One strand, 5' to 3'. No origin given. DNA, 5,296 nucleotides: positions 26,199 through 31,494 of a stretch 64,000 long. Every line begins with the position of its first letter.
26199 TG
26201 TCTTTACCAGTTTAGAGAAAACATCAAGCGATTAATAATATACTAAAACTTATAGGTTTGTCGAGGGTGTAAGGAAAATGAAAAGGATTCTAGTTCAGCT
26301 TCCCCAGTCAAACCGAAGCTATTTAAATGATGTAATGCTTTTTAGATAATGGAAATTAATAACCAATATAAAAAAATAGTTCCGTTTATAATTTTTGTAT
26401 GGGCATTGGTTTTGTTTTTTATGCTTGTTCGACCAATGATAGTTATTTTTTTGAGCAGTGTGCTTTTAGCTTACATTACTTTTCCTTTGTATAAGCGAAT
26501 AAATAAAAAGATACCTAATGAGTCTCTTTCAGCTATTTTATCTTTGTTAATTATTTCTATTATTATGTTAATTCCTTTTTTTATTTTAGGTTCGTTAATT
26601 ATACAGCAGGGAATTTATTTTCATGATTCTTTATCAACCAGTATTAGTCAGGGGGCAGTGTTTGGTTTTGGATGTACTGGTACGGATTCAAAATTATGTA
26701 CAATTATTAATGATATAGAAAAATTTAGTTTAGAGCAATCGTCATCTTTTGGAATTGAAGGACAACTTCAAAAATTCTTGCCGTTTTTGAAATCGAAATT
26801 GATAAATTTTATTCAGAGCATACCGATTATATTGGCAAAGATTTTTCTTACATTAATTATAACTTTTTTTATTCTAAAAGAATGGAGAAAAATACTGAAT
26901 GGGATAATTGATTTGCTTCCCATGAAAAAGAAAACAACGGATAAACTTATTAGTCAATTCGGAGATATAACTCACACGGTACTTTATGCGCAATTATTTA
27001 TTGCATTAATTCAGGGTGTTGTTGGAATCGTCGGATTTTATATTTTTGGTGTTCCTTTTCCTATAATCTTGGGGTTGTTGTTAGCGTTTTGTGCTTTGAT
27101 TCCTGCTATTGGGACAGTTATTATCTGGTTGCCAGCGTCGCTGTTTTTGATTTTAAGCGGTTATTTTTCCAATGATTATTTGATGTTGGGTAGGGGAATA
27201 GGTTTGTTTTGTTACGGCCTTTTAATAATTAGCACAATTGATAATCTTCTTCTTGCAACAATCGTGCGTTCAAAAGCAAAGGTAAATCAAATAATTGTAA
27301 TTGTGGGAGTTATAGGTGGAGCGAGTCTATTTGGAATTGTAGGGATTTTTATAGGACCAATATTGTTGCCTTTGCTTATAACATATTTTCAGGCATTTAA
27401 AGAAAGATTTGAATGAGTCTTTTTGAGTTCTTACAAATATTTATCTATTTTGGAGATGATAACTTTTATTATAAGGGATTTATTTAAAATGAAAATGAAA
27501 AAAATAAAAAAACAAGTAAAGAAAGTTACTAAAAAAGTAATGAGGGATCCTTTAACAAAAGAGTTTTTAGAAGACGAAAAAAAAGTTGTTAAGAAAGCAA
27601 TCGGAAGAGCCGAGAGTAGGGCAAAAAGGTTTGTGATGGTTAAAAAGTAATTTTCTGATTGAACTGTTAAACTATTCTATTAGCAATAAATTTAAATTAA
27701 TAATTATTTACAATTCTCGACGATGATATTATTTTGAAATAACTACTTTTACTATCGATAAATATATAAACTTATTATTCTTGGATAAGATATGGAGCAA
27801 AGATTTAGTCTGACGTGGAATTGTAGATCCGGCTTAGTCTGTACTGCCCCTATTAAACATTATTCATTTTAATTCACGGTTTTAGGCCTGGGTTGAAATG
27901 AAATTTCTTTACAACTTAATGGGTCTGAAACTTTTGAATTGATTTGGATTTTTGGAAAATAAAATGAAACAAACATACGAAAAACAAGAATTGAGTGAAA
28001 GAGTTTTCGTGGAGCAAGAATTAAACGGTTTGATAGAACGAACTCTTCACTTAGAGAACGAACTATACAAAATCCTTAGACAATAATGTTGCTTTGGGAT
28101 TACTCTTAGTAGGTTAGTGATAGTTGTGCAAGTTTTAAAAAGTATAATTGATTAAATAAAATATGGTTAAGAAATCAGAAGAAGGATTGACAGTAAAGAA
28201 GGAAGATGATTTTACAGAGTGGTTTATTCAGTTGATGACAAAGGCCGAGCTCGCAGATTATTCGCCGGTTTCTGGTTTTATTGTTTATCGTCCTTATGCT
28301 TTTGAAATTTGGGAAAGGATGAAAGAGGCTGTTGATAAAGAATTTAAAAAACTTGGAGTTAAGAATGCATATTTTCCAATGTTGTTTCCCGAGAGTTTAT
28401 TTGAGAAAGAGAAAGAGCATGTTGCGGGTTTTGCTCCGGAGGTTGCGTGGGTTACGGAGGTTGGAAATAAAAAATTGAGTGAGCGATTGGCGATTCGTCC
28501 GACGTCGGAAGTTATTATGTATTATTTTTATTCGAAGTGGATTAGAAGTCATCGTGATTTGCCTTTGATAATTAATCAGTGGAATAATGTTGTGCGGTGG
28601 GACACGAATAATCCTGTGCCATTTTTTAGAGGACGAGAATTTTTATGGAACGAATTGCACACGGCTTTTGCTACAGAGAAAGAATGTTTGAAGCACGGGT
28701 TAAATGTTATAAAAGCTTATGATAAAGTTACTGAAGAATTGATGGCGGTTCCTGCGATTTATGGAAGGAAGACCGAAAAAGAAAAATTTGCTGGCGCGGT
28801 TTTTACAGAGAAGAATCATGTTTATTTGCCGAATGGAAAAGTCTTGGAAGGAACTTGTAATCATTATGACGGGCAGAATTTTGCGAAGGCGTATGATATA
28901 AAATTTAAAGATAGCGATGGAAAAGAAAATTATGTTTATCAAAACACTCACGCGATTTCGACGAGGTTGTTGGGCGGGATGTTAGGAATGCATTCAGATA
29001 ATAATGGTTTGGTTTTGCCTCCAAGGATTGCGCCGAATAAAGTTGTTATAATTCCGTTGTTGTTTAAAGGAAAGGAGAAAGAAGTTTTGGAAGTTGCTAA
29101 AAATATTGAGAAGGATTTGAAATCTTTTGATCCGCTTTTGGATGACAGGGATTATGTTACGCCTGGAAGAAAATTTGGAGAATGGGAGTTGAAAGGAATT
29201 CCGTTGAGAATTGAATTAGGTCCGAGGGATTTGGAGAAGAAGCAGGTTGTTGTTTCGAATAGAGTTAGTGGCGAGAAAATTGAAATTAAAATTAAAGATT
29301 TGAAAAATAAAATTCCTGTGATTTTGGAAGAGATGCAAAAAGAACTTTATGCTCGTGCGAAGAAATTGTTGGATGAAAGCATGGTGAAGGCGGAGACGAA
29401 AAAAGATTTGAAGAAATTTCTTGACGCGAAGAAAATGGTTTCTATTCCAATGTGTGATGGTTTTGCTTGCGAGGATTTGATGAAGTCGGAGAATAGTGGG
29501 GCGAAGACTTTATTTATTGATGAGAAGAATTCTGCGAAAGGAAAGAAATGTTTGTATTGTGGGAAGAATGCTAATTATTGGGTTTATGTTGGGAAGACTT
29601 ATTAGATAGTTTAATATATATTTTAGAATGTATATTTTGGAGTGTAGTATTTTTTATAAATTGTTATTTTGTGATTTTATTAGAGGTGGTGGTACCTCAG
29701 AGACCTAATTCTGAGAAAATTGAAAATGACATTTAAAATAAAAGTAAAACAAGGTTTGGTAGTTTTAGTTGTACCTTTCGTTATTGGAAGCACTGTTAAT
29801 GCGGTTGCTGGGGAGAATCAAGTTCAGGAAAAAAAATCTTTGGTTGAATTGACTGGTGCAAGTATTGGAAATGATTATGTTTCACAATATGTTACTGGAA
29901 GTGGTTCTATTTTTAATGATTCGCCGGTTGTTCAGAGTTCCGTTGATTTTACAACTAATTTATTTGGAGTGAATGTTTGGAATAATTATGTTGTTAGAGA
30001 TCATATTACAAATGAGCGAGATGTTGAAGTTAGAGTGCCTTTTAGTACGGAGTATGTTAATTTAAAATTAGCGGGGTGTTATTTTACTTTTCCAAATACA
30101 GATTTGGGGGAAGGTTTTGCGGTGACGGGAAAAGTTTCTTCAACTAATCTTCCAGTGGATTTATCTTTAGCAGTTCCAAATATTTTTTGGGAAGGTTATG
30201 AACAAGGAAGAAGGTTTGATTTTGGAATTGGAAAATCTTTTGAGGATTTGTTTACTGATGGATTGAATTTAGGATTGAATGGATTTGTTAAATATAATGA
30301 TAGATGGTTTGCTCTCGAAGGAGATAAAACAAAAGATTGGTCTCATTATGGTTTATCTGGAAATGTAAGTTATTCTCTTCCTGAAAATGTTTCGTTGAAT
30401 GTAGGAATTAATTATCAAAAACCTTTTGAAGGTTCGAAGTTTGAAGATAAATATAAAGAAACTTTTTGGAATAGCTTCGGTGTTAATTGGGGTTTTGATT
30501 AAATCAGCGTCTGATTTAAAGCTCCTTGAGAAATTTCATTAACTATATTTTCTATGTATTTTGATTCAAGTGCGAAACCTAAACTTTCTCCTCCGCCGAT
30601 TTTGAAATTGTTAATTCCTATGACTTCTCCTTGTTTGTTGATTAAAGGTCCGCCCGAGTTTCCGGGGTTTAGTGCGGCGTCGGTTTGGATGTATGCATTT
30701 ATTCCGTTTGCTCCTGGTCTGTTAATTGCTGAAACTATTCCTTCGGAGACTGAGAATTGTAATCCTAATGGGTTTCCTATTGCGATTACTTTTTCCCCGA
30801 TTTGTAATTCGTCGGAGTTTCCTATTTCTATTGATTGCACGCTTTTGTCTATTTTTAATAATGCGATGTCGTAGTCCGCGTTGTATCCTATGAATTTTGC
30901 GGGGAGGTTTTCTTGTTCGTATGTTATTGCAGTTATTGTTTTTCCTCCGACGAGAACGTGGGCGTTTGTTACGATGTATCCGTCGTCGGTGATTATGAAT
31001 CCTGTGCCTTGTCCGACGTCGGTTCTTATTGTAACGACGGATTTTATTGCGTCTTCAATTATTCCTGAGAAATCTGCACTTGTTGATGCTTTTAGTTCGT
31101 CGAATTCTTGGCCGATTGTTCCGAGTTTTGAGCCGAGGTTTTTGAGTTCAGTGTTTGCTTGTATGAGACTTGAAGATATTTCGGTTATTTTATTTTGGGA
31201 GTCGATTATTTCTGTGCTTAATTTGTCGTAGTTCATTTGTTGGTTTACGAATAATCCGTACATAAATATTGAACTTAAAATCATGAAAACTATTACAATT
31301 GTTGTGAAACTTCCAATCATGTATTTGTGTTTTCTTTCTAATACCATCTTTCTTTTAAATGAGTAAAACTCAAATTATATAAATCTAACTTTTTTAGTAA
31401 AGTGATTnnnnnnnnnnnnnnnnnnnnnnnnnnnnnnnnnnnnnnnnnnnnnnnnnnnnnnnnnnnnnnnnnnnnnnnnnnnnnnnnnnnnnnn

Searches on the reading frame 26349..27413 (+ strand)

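Call 60: search_protein_families(library=pfam, proteins=[window:26349-27413:+], max_evalue=0.001)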
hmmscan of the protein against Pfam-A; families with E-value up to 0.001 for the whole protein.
window:26349-27413:+ (355 aa): 1 family
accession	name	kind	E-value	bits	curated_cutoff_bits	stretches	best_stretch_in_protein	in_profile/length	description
PF01594.21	AI-2E_transport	-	5.6e-46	157.7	34.3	1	13-349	4-325/327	AI-2E family transporter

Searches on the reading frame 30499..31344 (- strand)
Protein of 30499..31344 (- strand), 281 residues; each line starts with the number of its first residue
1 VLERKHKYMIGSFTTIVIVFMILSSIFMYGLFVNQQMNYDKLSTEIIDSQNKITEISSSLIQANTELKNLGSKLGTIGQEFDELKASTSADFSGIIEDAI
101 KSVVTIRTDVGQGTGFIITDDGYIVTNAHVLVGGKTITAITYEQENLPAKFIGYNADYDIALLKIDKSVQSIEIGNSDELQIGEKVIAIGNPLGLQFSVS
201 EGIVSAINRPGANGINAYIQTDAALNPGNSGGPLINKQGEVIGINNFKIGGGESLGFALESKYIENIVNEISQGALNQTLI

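Call 60: search_protein_families(library=pfam, proteins=[window:30499-31344:-], max_evalue=0.001)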
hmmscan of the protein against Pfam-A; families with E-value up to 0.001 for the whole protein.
window:30499-31344:- (281 aa): 3 families
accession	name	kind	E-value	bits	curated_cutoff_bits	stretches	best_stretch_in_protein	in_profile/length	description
PF13365.12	Trypsin_2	-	5e-35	121.8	27.6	1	113-244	1-144/144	Trypsin-like peptidase domain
PF00089.32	Trypsin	-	2.3e-18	67.3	20.6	1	113-261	27-213/220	Trypsin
PF10459.15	Peptidase_S46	-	0.00027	20.2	22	0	226-245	631-650/698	Peptidase S46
